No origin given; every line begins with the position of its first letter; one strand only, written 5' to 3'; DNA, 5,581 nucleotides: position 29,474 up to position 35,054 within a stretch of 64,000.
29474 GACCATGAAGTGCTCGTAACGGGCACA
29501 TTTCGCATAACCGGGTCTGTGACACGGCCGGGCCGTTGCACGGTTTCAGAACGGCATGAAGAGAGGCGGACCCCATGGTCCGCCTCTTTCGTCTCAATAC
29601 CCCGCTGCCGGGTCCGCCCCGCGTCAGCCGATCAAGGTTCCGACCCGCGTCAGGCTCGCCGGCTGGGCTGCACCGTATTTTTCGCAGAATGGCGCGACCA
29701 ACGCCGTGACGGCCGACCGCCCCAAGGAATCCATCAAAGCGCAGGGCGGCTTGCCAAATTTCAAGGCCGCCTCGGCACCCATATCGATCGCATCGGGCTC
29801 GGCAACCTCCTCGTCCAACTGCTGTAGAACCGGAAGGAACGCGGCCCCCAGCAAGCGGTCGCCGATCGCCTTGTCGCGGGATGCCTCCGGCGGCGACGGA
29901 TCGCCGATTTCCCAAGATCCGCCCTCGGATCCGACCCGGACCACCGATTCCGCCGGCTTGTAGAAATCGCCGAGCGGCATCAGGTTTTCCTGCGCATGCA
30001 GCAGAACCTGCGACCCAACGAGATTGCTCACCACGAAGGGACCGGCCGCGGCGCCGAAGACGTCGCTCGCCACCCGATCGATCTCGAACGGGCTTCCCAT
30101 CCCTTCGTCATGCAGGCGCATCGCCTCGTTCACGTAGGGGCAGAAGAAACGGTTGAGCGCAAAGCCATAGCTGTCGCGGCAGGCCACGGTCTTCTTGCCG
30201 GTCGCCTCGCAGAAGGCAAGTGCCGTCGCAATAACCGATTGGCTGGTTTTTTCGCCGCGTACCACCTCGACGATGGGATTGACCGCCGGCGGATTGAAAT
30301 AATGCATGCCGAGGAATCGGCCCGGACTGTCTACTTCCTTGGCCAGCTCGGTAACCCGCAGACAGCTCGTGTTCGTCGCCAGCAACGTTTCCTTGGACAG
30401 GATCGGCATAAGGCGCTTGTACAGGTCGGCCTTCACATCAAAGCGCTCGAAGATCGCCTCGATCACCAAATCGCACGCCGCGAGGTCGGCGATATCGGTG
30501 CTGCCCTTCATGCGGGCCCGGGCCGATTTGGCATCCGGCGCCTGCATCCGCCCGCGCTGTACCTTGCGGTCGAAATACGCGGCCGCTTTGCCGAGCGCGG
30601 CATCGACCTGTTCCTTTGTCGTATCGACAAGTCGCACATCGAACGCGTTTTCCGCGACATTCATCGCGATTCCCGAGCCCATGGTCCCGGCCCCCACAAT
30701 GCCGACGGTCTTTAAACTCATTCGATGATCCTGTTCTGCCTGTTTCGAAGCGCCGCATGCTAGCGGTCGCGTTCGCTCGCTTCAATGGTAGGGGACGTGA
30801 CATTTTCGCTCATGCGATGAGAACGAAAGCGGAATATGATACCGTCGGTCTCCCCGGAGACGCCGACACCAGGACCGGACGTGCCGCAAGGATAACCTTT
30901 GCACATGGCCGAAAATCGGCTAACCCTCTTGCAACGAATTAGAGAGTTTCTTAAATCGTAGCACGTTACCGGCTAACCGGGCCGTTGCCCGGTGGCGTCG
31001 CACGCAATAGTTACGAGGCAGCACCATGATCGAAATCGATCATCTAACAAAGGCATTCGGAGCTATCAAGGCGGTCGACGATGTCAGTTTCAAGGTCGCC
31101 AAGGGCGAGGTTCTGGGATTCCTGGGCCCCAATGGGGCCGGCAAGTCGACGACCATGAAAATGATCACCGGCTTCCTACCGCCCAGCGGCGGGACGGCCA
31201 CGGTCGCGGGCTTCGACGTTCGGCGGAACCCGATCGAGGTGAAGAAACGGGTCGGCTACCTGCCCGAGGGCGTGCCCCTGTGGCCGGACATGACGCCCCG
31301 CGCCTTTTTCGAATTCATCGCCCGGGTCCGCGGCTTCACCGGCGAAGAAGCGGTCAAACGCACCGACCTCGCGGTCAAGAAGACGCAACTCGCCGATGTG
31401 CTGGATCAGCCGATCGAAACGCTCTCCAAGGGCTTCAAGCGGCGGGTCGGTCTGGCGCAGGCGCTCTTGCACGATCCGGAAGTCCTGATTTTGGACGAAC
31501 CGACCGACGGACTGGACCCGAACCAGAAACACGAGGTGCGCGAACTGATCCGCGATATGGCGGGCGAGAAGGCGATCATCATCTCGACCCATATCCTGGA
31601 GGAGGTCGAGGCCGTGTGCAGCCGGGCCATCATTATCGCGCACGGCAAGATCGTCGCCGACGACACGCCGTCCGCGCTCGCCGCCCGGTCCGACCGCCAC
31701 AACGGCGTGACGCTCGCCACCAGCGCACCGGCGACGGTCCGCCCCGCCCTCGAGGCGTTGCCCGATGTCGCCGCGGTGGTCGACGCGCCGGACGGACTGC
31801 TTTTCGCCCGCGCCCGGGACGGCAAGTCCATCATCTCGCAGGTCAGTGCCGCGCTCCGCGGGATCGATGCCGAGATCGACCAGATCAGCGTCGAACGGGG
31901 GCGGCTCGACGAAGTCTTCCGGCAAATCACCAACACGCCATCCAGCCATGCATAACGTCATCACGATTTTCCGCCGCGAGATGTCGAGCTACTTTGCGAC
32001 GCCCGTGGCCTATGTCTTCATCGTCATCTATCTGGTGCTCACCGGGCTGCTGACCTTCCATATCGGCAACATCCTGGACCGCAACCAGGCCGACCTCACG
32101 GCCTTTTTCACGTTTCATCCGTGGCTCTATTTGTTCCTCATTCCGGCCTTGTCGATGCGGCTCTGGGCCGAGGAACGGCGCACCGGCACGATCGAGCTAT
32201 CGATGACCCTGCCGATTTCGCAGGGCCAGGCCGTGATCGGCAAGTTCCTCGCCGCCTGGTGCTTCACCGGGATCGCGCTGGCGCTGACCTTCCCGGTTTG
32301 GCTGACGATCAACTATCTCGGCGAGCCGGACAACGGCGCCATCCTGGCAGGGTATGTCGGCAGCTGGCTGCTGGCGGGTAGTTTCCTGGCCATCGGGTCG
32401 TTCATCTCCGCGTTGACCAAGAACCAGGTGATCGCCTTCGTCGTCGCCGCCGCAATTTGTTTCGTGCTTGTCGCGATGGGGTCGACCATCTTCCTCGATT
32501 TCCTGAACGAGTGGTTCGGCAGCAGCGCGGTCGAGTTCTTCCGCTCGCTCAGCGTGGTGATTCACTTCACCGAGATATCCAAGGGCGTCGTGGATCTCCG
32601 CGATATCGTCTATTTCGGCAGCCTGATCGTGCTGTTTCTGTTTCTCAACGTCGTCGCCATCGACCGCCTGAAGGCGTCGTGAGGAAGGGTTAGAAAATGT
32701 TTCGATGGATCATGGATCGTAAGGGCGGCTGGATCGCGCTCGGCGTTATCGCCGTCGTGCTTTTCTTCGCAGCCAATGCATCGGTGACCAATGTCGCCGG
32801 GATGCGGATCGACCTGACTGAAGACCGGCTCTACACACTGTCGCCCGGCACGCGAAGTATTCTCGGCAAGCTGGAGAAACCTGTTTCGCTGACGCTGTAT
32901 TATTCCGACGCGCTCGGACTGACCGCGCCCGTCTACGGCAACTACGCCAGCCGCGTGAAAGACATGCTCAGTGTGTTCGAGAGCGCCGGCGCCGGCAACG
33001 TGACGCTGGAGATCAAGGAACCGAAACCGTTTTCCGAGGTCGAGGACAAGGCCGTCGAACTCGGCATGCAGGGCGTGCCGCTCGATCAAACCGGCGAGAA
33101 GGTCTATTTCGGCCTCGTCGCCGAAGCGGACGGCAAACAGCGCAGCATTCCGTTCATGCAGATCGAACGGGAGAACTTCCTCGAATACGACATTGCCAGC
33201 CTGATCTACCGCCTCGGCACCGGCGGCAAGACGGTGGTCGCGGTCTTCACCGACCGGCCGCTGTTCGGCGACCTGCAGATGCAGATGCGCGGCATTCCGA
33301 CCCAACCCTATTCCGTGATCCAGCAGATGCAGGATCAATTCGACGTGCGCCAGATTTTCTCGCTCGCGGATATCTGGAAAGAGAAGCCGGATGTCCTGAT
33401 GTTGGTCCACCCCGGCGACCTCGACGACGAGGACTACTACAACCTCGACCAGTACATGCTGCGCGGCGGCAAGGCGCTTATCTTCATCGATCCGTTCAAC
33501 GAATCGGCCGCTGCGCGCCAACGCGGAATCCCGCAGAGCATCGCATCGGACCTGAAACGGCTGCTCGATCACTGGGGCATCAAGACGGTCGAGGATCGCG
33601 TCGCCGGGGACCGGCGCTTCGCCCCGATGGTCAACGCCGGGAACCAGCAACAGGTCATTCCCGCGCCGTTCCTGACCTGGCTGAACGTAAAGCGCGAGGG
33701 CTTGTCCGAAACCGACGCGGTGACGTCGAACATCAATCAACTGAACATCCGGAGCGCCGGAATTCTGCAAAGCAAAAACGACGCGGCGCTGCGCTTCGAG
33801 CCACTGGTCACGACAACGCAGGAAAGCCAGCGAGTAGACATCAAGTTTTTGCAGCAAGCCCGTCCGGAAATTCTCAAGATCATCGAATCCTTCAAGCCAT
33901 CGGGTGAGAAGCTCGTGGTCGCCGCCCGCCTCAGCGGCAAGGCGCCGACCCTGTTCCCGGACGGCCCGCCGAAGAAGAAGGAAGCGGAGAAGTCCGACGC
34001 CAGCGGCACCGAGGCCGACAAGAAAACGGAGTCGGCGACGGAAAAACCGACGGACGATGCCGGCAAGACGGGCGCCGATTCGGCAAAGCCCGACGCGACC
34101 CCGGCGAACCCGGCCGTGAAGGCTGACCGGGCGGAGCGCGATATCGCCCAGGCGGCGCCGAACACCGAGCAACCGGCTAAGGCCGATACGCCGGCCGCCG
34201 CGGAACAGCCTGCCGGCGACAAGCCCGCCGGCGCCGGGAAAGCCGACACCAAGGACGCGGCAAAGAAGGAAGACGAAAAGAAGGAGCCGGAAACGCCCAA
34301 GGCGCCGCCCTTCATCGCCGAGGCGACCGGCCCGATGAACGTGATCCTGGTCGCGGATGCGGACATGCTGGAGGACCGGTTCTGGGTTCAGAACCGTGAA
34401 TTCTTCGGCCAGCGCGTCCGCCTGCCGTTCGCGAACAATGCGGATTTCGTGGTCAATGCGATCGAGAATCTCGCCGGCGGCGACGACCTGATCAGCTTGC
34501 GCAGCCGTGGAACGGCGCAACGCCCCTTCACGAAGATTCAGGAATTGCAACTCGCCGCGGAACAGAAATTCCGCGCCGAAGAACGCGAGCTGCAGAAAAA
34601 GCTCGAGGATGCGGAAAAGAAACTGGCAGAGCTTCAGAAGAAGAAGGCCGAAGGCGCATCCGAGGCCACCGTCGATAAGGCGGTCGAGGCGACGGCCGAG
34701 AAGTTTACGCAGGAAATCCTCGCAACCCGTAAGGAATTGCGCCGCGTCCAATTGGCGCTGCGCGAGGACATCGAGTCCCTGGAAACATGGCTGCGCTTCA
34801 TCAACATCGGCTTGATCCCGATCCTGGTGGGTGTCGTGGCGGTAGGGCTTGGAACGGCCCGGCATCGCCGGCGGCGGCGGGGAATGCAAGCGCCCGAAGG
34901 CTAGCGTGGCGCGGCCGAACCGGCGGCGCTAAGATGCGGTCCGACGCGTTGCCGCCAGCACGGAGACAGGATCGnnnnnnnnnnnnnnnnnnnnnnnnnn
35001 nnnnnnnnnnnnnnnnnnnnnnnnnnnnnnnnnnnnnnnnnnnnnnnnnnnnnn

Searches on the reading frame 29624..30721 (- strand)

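Call 6: search_protein_families(library=pfam, proteins=[window:29624-30721:-], max_evalue=0.00001)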
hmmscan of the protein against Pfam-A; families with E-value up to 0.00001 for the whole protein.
window:29624-30721:- (365 aa): 3 families
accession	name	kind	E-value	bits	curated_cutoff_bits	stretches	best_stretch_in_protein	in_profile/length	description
PF02737.24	3HCDH_N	-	2e-59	201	22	1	5-183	1-179/180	3-hydroxyacyl-CoA dehydrogenase, NAD binding domain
PF00725.27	3HCDH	-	2e-17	63.9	22.1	1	186-248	1-63/97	3-hydroxyacyl-CoA dehydrogenase, C-terminal domain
PF03446.21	NAD_binding_2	-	1.5e-06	28.8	21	1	5-61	1-43/161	NAD binding domain of 6-phosphogluconate dehydrogenase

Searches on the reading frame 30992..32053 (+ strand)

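Call 6: search_protein_families(library=pfam, proteins=[window:30992-32053:+], max_evalue=0.00001)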
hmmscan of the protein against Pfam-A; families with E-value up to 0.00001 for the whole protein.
window:30992-32053:+ (353 aa): 0 families

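Call 73: search_protein_families(library=pfam, proteins=[window:31026-31955:+], max_evalue=0.01)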
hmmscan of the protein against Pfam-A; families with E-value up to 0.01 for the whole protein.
window:31026-31955:+ (309 aa): 3 families
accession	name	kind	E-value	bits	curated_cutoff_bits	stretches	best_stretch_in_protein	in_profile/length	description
PF00005.33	ABC_tran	-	2.3e-31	109.7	25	1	18-160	2-136/137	ABC transporter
PF13304.12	AAA_21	-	1e-12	49.2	27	1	127-194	232-303/304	AAA domain, putative AbiEii toxin, Type IV TA system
PF13401.12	AAA_22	-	0.0051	17.6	27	0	33-176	11-109/130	AAA domain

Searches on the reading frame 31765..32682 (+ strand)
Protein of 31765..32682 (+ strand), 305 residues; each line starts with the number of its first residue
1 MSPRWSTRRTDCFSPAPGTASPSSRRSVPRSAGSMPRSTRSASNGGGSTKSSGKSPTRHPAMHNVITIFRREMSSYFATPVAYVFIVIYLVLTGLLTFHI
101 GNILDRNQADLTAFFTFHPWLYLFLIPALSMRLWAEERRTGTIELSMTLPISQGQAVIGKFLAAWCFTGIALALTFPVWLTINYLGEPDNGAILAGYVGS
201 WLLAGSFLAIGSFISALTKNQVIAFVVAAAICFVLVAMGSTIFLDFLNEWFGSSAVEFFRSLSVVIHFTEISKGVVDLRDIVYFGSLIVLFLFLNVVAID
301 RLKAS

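Call 73: search_protein_families(library=pfam, proteins=[window:31765-32682:+], max_evalue=0.01)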
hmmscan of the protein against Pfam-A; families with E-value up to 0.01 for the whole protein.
window:31765-32682:+ (305 aa): 5 families
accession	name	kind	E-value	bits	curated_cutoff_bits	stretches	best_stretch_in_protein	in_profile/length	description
PF12679.13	ABC2_membrane_2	-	1.8e-10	41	27.2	1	126-246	82-206/283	ABC-2 family transporter protein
PF13346.12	ABC2_membrane_5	-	7.2e-07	29.4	25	1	111-254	35-172/205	ABC-2 family transporter protein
PF12698.13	ABC2_membrane_3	-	3.1e-06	27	31.6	1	117-295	167-342/347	ABC-2 family transporter protein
PF12730.13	ABC2_membrane_4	-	0.00028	21.4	27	1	84-233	19-177/179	ABC-2 family transporter protein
PF03379.19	CcmB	-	0.00028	20.8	24.9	1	116-180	49-114/215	CcmB protein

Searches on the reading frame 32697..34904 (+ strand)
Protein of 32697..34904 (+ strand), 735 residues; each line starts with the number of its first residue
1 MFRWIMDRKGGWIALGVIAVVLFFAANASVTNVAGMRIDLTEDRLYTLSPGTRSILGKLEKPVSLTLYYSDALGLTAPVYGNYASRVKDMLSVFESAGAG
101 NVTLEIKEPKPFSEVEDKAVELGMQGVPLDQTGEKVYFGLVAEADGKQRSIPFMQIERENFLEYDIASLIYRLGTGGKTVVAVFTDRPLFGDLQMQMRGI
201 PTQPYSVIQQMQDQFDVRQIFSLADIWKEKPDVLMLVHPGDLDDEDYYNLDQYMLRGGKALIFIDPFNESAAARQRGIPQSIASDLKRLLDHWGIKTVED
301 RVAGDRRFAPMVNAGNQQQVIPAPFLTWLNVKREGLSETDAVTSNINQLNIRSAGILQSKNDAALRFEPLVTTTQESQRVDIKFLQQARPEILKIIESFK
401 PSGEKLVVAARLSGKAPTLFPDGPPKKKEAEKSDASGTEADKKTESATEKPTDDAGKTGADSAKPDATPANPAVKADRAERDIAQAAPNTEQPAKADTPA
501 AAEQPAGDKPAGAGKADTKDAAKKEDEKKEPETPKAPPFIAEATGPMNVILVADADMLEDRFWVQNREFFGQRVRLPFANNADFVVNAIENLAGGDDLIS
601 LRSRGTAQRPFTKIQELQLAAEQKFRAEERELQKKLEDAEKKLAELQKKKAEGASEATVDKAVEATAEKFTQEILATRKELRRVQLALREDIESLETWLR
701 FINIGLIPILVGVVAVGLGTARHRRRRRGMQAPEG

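Call 73: search_protein_families(library=pfam, proteins=[window:32697-34904:+], max_evalue=0.01)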
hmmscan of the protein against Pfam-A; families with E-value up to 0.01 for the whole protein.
window:32697-34904:+ (735 aa): 2 families
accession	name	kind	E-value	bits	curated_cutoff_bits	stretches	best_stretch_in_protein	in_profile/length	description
PF09822.16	ABC_transp_aux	-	1.3e-55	189.1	34.7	2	190-433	14-244/288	ABC-type uncharacterized transport system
PF23357.1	DUF7088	-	1e-22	80.7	27.8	1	42-142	1-104/105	Domain of unknown function (DUF7088)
